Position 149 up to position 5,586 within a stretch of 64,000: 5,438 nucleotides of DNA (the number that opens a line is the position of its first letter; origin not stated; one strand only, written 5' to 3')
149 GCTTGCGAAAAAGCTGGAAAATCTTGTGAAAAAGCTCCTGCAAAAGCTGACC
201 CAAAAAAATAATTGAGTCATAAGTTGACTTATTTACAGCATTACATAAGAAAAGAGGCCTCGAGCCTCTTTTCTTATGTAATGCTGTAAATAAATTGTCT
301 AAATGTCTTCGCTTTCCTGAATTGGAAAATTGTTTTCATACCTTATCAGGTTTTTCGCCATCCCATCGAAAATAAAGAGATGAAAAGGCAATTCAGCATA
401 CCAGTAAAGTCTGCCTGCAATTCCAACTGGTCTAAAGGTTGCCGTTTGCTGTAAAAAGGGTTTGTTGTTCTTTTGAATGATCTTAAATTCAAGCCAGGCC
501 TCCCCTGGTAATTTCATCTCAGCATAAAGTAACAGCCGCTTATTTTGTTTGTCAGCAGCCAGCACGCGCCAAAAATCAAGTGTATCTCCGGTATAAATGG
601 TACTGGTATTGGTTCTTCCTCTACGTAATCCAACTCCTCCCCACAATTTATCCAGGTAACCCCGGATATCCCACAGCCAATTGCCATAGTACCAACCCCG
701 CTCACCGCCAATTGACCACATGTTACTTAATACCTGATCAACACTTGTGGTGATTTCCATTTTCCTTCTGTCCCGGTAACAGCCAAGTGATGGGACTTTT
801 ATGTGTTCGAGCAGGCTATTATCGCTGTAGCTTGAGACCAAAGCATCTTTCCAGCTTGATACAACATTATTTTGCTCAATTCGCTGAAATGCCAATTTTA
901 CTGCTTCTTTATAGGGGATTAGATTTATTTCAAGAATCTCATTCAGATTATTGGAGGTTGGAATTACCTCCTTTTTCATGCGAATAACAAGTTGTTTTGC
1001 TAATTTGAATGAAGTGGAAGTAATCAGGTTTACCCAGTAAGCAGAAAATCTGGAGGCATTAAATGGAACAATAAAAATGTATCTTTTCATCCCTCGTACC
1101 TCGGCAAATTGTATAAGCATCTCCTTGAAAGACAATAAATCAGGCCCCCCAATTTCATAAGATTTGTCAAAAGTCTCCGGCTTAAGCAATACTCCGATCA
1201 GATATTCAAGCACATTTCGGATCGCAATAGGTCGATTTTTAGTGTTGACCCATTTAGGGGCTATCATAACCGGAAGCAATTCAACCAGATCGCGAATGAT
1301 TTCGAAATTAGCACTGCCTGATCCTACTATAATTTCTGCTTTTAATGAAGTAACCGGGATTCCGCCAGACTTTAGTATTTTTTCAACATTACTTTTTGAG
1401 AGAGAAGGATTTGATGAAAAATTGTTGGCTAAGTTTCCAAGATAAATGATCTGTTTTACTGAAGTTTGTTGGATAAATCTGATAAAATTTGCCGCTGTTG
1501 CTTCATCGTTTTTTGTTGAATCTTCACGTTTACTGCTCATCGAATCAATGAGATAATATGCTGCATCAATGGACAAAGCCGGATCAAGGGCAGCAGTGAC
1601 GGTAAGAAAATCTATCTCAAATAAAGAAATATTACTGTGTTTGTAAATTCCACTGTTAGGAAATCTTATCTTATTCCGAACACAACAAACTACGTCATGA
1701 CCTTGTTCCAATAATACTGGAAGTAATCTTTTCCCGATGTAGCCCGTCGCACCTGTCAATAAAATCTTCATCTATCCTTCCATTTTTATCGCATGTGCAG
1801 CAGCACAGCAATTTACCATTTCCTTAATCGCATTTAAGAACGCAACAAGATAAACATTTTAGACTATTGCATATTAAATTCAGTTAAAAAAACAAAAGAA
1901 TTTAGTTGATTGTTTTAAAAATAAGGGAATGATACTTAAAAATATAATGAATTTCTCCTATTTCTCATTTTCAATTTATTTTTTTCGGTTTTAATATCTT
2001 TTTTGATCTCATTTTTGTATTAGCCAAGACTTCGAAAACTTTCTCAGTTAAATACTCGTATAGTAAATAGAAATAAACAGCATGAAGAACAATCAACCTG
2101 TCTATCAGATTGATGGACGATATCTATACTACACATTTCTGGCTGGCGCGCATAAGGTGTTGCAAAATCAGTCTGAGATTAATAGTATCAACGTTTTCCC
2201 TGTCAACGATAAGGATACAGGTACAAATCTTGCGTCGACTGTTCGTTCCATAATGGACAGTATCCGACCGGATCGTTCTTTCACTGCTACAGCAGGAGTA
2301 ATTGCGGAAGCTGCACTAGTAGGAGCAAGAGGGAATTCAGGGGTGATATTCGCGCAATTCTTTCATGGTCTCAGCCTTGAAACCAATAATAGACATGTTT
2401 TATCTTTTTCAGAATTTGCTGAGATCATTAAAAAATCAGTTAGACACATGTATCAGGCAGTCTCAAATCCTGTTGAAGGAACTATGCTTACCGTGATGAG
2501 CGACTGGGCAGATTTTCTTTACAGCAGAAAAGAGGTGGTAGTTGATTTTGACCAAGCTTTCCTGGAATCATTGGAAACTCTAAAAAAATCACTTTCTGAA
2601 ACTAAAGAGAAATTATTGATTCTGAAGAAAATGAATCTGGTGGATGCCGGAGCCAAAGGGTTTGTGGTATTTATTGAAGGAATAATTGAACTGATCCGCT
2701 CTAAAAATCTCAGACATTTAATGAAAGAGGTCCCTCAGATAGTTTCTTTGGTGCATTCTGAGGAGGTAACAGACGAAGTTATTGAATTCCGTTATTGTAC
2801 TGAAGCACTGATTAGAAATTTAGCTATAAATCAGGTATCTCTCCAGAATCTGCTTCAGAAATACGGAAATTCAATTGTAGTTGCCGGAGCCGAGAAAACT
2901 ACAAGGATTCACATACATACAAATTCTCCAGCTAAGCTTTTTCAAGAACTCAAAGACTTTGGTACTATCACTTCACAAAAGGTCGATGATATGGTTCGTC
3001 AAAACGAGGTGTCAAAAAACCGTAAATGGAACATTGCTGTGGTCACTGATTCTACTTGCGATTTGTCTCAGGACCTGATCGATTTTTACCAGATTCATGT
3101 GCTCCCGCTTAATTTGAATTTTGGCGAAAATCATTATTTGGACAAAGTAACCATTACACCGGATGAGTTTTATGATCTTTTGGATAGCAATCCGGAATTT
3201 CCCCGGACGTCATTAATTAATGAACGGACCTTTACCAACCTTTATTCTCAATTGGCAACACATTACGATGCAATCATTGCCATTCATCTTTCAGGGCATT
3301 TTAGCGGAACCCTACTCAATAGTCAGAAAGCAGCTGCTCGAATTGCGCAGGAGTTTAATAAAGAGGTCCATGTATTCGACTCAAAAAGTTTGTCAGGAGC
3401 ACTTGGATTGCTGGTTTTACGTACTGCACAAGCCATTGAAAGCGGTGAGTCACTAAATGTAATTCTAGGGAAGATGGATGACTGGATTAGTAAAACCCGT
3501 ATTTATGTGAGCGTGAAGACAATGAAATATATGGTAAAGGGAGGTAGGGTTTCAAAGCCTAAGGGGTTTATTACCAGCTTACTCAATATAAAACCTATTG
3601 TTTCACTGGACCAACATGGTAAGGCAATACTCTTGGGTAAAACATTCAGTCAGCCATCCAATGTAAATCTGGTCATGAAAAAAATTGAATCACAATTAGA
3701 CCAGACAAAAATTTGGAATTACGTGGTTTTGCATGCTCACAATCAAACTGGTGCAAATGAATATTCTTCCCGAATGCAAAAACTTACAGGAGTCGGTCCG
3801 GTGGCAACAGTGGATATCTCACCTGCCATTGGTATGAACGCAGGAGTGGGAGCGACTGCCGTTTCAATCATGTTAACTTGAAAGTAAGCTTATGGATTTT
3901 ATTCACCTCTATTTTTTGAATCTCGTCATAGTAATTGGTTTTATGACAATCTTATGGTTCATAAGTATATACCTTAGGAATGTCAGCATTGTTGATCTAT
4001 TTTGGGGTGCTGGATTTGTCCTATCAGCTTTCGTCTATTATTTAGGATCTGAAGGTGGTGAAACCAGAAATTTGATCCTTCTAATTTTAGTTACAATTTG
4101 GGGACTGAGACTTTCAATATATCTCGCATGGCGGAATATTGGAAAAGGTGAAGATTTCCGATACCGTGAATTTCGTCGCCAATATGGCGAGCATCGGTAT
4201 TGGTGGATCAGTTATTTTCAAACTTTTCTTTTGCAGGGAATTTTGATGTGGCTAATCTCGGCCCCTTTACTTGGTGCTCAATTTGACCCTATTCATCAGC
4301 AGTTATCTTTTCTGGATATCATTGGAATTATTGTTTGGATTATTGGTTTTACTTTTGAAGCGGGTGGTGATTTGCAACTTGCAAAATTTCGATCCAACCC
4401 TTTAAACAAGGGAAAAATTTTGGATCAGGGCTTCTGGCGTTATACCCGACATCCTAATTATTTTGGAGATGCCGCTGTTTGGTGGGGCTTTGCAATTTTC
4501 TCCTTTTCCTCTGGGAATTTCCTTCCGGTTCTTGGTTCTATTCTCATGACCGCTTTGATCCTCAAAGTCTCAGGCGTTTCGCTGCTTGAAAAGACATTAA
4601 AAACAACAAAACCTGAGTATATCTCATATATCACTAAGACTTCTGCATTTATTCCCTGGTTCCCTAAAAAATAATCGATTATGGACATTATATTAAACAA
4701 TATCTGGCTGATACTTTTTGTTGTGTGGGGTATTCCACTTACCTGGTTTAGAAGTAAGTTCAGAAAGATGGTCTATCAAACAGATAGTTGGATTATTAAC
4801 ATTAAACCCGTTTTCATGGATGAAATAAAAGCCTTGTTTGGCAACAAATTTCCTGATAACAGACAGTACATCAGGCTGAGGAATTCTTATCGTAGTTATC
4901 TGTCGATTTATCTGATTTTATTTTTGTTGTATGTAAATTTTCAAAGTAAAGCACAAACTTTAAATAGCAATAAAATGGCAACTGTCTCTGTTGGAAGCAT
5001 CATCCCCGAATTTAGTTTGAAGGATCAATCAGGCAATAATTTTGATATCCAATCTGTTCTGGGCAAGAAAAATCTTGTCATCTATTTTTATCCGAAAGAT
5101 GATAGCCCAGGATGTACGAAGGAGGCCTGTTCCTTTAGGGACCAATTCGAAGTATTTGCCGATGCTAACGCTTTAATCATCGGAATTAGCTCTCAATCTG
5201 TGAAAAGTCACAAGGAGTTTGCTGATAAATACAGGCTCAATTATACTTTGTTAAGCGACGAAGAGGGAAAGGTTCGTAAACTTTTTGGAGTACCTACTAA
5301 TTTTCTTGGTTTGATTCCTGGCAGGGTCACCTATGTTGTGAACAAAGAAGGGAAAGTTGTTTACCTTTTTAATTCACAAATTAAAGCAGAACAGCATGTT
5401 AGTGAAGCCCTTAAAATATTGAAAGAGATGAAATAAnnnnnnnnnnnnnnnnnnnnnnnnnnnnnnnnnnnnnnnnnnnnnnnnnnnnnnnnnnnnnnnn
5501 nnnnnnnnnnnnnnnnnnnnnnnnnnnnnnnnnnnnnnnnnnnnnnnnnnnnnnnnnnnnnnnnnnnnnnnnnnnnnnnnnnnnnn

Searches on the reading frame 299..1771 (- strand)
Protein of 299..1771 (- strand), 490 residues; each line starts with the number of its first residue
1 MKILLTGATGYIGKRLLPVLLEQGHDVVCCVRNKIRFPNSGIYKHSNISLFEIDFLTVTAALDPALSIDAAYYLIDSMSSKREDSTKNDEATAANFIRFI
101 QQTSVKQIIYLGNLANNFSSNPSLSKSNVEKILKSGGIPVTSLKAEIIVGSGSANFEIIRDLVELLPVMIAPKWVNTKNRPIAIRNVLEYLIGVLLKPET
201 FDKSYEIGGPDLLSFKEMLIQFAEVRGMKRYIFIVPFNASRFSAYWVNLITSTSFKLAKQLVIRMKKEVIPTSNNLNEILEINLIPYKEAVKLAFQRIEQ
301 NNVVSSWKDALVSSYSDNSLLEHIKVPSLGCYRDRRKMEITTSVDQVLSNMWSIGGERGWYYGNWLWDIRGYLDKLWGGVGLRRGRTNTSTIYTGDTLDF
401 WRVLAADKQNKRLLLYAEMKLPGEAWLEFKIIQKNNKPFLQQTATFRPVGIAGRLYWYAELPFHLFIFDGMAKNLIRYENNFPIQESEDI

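Call 8: search_protein_families(library=pfam, proteins=[window:299-1771:-], max_evalue=0.001)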
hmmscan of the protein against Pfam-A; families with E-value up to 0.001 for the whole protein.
window:299-1771:- (490 aa): 5 families
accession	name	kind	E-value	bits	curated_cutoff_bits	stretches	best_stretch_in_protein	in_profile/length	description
PF11066.14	DUF2867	-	6.6e-31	108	27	1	332-471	7-142/142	Protein of unknown function (DUF2867)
PF13460.12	NAD_binding_10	-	4.8e-10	40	27.2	1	7-122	1-107/184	NAD(P)H-binding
PF05368.20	NmrA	-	1.5e-09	38.3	27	1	2-227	4-235/298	NmrA-like family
PF01370.27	Epimerase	-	1.1e-07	31.9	20.9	1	3-111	1-113/240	NAD dependent epimerase/dehydratase family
PF07993.18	NAD_binding_4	-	6.3e-05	22.7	20.1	1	5-34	1-33/258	Male sterility protein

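Call 9: search_protein_families(library=ncbifam, proteins=[window:299-1771:-], max_evalue=0.001)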
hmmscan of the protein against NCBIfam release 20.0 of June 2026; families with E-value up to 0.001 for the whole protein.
window:299-1771:- (490 aa): 6 families
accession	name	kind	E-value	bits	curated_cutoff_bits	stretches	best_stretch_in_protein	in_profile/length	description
TIGR01746.1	Thioester-redct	subfamily_domain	8.7e-07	28.5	213.35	1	2-34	1-35/371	thioester reductase domain-containing protein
NF004520.0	PRK05865.1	equivalog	2.3e-06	25.8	1509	1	1-169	1-146/854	sugar epimerase family protein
NF058621.1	DiazavRedAvaA7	equivalog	8.3e-06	25.6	400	1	1-38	1-38/304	3-diazoavenalumate denitrifying reductase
TIGR03466.1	HpnA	hypoth_equivalog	1.1e-05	24.5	367.65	1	1-42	1-42/327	hopanoid-associated sugar epimerase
NF050030.1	thlkprotThyD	equivalog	7.3e-05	22.1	400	1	1-36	1-36/305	thylakoid membrane protein ThyD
TIGR01777.1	yfcH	hypoth_equivalog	0.00053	19.7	207.35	0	3-35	1-33/292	TIGR01777 family oxidoreductase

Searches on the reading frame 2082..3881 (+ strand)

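Call 8: search_protein_families(library=pfam, proteins=[window:2082-3881:+], max_evalue=0.001)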
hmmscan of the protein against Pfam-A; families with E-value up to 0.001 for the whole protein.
window:2082-3881:+ (599 aa): 3 families
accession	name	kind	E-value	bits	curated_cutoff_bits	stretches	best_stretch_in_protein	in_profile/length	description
PF02645.21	DegV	-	6.4e-71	239.4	27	1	318-597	2-278/280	Uncharacterised protein, DegV family COG1307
PF02734.22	Dak2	-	1.5e-29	103.5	27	1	40-202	1-173/174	DAK2 domain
PF21645.3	FakA-like_M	-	5.4e-19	68.2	24.9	1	235-309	1-78/80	Fatty acid kinase subunit A-like, middle domain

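Call 9: search_protein_families(library=ncbifam, proteins=[window:2082-3881:+], max_evalue=0.001)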
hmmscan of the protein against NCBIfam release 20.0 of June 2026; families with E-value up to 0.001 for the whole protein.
window:2082-3881:+ (599 aa): 5 families
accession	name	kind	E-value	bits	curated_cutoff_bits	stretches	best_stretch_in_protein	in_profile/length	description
TIGR00762.1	DegV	domain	3.2e-78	262.7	99.7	1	318-596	1-275/276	DegV family EDD domain-containing protein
TIGR03599.1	YloV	subfamily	3.9e-75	253.4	396.1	1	18-314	4-302/530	DAK2 domain fusion protein YloV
NF038248.1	FakA_VfrB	equivalog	5.6e-47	160.4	975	1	9-315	2-319/549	fatty acid kinase catalytic subunit FakA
NF038249.1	fatty_FakB1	equivalog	1.5e-36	126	350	1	317-596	2-279/286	fatty acid kinase binding subunit FakB1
NF011049.0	PRK14479.1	subfamily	4.7e-05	22.1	492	1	21-176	370-529/568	dihydroxyacetone kinase family protein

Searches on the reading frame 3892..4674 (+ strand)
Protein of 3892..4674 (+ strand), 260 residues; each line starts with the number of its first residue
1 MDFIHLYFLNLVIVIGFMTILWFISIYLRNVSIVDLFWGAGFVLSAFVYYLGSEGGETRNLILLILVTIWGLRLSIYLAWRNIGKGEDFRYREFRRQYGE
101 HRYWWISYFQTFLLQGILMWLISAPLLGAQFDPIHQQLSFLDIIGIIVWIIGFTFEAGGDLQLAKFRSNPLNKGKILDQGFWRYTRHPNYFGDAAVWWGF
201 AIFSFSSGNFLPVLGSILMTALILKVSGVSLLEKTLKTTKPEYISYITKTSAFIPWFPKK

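Call 8: search_protein_families(library=pfam, proteins=[window:3892-4674:+], max_evalue=0.001)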
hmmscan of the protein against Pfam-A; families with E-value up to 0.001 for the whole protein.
window:3892-4674:+ (260 aa): 3 families
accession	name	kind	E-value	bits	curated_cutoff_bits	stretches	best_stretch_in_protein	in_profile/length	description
PF06966.17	DUF1295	-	3.6e-71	239.8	20.4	1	21-250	1-235/235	Protein of unknown function (DUF1295)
PF02544.21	Steroid_dh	-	1.3e-08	35.4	22.6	1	141-206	41-106/150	3-oxo-5-alpha-steroid 4-dehydrogenase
PF04191.18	PEMT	-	0.0001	23.1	25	1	173-225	40-91/105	Phospholipid methyltransferase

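Call 9: search_protein_families(library=ncbifam, proteins=[window:3892-4674:+], max_evalue=0.001)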
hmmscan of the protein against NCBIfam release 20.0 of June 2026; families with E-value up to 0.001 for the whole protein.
window:3892-4674:+ (260 aa): 0 families

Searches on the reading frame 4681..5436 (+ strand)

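Call 8: search_protein_families(library=pfam, proteins=[window:4681-5436:+], max_evalue=0.001)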
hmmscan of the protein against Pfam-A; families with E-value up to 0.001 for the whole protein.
window:4681-5436:+ (251 aa): 2 families
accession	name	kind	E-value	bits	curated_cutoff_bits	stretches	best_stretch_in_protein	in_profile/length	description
PF00578.27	AhpC-TSA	-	2.1e-33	115.4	26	1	104-228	1-123/124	AhpC/TSA family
PF08534.16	Redoxin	-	4.5e-20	72.4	26.6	1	104-246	2-147/148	Redoxin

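Call 9: search_protein_families(library=ncbifam, proteins=[window:4681-5436:+], max_evalue=0.001)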
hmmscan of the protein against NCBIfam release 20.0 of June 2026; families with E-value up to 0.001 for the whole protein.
window:4681-5436:+ (251 aa): 9 families
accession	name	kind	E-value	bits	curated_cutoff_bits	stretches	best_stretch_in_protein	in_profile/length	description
NF006960.0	PRK09437.1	equivalog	2.9e-32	111.7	140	1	99-249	1-154/156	thioredoxin-dependent thiol peroxidase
NF053650.1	PerredPrxQDein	equivalog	5.6e-30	104.3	260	1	108-249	1-144/148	thioredoxin-dependent peroxiredoxin PrxQ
NF002854.0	PRK03147.1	subfamily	1.1e-11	44.9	170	1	79-245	15-170/176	thiol-disulfide oxidoreductase ResA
NF009668.0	PRK13189.1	equivalog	1.2e-10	41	211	1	96-250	4-163/224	peroxiredoxin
TIGR03137.1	AhpC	equivalog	5e-09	36.2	272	1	123-232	24-137/187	alkyl hydroperoxide reductase subunit C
NF009670.0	PRK13191.1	equivalog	1.1e-08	34.9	374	1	104-249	9-159/215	putative peroxiredoxin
NF040737.1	peroxi_PrxU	equivalog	4.5e-08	33.1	270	1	90-226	24-168/233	thioredoxin-dependent peroxiredoxin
NF009669.0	PRK13190.1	equivalog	9.7e-08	31.5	261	1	102-249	3-153/203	putative peroxiredoxin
NF010122.0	PRK13599.1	equivalog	9.2e-07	28.5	456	1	129-250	33-160/220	peroxiredoxin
